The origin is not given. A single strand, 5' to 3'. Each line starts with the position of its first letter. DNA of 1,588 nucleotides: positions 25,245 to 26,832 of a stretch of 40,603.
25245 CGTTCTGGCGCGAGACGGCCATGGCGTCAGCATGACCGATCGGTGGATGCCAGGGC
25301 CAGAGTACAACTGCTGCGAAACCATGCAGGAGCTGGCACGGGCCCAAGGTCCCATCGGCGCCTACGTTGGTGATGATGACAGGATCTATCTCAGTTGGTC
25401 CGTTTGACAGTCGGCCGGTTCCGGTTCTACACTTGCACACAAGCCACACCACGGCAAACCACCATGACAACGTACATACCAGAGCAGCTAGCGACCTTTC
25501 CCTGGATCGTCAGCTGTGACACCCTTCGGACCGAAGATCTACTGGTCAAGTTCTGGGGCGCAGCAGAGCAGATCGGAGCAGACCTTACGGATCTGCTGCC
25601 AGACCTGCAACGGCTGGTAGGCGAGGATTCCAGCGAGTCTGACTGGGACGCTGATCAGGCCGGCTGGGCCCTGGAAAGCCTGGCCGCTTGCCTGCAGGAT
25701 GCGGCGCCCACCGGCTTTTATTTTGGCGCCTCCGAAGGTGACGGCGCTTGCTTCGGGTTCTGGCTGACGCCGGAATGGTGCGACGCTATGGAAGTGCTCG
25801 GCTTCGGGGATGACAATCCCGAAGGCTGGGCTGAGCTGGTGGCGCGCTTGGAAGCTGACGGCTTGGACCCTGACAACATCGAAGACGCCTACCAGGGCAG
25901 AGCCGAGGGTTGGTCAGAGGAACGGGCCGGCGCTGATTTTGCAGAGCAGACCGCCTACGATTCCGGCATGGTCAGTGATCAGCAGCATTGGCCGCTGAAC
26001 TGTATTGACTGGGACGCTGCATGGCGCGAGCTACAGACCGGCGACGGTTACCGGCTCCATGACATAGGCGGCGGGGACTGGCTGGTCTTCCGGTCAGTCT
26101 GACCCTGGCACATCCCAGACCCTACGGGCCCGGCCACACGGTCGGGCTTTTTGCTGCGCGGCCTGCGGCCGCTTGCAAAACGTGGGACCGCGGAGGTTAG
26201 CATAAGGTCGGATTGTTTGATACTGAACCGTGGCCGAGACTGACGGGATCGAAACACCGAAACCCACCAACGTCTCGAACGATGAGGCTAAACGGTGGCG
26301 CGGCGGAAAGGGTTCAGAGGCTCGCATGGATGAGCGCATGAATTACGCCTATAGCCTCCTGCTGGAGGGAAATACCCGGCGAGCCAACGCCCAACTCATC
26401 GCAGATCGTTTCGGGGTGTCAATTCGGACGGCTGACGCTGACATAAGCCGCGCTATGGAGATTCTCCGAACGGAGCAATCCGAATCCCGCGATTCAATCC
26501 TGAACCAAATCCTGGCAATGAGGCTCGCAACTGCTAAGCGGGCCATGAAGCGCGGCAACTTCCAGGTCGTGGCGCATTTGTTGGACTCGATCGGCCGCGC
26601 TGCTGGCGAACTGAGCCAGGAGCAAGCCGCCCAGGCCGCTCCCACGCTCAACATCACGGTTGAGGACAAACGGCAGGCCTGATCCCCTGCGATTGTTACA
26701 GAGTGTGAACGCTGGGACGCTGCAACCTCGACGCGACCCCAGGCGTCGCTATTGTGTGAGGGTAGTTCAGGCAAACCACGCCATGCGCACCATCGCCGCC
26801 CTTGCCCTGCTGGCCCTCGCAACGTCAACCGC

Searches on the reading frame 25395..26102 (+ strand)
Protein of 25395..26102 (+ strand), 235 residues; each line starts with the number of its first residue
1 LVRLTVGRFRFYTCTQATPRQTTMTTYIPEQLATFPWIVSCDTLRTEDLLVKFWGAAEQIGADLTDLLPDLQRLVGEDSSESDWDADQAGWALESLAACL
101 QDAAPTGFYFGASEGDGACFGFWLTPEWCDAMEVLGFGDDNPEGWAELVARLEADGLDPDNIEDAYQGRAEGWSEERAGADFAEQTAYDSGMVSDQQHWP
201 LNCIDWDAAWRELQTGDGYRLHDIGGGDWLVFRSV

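Call 44: search_protein_families(library=phrogs, proteins=[window:25395-26102:+], max_evalue=0.0001)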
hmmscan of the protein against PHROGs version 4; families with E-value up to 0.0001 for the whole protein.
window:25395-26102:+ (235 aa): 2 families
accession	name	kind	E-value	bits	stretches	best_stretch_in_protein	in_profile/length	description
phrog_29605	-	unknown function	2.7e-05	24.9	0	83-124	74-115/188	-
phrog_36653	-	moron, auxiliary metabolic gene and host takeover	9e-05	23.4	0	161-213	85-129/152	anti-restriction protein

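Call 56: search_protein_families(library=pfam, proteins=[window:25395-26102:+], max_evalue=0.01)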
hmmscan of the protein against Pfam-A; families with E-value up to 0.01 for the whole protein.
window:25395-26102:+ (235 aa): 1 family
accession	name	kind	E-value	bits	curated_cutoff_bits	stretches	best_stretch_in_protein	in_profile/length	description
PF18871.6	HEPN_Toprim_N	-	0.009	16.4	25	0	147-206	62-121/223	HEPN/Toprim N-terminal domain 1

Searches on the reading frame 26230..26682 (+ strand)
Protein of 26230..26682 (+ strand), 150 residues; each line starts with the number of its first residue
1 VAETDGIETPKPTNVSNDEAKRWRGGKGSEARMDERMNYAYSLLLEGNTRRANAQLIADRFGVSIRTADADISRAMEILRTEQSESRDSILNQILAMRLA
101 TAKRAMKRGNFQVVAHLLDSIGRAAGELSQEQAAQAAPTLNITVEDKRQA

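Call 56: search_protein_families(library=pfam, proteins=[window:26230-26682:+], max_evalue=0.01)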
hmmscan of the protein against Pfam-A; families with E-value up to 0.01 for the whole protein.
window:26230-26682:+ (150 aa): 1 family
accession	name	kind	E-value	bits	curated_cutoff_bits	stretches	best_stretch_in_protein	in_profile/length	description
PF08279.18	HTH_11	-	0.0032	17.8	25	1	37-74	2-38/55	HTH domain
